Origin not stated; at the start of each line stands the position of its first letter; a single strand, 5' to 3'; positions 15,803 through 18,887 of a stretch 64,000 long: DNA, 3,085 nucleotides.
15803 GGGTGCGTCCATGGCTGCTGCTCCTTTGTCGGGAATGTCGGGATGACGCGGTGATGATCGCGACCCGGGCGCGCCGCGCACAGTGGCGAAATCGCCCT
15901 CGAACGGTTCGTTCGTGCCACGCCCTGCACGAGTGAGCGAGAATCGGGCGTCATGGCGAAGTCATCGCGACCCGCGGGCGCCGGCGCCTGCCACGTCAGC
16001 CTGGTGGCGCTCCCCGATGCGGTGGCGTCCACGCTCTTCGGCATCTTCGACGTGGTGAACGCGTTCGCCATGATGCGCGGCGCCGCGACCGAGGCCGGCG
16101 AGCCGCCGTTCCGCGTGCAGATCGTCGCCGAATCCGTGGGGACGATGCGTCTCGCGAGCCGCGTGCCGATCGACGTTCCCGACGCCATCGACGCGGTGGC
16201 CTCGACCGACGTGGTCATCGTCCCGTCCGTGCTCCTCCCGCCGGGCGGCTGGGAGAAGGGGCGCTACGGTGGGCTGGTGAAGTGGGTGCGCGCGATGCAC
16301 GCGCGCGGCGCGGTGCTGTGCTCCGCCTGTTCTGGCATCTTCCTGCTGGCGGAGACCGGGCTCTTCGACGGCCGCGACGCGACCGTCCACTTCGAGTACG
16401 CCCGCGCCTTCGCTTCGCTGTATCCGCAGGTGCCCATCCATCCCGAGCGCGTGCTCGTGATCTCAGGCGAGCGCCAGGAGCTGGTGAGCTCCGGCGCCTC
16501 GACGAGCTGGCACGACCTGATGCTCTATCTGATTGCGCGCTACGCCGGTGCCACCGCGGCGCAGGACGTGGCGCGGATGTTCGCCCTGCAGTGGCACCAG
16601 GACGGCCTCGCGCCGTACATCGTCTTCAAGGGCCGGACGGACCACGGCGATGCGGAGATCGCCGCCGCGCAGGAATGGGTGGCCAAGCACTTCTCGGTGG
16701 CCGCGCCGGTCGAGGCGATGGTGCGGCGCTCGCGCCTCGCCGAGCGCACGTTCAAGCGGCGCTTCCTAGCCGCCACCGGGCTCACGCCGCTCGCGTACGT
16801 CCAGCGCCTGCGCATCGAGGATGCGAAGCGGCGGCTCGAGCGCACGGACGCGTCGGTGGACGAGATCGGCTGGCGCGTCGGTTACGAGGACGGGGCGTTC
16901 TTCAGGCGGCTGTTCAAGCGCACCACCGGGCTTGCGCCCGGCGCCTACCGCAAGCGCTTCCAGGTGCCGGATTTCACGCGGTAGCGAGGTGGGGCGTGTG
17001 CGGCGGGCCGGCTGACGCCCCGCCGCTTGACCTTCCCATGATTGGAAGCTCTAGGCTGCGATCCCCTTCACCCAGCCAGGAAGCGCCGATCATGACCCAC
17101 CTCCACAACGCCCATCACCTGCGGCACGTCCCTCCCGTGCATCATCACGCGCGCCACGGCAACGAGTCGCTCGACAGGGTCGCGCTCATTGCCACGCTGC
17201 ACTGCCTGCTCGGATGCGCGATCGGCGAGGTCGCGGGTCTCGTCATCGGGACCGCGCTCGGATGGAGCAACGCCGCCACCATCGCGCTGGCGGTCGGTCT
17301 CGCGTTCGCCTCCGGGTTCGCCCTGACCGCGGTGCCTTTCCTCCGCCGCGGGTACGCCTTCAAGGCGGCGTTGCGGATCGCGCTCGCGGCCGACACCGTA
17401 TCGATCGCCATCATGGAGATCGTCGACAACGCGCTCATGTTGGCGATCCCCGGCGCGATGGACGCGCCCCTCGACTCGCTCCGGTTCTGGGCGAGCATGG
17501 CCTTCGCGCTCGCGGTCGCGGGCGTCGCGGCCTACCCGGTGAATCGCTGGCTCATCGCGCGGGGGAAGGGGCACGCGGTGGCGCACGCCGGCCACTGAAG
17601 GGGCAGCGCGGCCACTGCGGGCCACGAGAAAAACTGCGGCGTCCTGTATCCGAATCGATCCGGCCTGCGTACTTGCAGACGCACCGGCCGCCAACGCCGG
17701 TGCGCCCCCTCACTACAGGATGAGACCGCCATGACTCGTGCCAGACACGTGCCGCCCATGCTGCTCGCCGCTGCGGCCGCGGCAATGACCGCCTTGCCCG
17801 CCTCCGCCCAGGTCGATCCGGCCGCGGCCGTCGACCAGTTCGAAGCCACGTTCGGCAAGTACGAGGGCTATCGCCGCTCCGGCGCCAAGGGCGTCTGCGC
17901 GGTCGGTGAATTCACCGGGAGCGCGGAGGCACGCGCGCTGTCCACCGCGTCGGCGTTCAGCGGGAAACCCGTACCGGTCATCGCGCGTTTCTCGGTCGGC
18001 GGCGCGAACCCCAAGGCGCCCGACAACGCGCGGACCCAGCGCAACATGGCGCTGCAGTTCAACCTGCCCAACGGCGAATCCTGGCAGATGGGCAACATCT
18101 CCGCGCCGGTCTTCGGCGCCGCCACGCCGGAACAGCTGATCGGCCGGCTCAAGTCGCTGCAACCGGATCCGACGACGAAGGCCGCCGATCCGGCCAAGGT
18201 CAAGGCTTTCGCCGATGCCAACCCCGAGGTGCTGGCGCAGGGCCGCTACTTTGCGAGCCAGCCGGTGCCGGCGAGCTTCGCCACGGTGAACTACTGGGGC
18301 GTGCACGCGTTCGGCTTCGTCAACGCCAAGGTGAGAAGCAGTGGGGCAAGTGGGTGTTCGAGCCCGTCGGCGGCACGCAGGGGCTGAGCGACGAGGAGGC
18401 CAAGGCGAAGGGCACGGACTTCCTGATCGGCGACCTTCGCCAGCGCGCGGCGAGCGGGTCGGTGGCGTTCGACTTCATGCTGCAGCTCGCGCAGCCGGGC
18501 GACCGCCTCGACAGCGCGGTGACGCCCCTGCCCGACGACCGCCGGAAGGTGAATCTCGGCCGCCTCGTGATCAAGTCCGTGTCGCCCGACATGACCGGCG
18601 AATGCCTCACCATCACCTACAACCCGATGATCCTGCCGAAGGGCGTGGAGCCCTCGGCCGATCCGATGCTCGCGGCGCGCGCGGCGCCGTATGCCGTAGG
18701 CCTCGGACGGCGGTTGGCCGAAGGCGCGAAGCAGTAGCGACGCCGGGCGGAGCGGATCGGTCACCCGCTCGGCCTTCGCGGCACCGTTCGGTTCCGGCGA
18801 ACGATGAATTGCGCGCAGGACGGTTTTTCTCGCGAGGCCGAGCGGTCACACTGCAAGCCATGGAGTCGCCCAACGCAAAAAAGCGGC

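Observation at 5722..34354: Family of four secreted five-repeat TGGV proteins: candidate multi-core peptide system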

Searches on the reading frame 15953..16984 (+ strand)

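Call 12: search_protein_families(library=pfam, proteins=[window:15953-16984:+], max_evalue=0.001)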
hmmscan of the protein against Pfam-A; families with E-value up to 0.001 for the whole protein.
window:15953-16984:+ (343 aa): 3 families
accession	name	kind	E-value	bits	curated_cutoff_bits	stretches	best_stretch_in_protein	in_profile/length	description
PF12833.13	HTH_18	-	1.7e-22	79.9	33.6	1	258-335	3-80/80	Helix-turn-helix domain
PF00165.29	HTH_AraC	-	1.1e-07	32.2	26.6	0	298-334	7-42/42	Bacterial regulatory helix-turn-helix proteins, AraC family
PF01965.30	DJ-1_PfpI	-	3.3e-06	27.4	26.6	1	93-153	64-128/165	DJ-1/PfpI family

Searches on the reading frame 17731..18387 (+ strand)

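Call 11: search_protein_families(library=pfam, proteins=[window:17731-18387:+], max_evalue=0.001)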
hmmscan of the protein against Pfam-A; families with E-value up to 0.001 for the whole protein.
window:17731-18387:+ (218 aa): 1 family
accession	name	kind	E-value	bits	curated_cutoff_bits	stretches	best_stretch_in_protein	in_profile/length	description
PF00199.24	Catalase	-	4.3e-17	62.7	25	1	48-200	45-199/383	Catalase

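Call 52: search_protein_families(library=ncbifam, proteins=[window:17731-18387:+], max_evalue=0.00001)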
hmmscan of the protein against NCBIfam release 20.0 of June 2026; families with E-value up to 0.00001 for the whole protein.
window:17731-18387:+ (218 aa): 0 families

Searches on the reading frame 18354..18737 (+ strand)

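Call 11: search_protein_families(library=pfam, proteins=[window:18354-18737:+], max_evalue=0.001)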
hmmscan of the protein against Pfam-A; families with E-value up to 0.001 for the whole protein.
window:18354-18737:+ (127 aa): 1 family
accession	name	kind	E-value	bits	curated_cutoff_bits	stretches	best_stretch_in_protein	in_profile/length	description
PF00199.24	Catalase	-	0.00073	19.2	25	1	4-121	211-339/383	Catalase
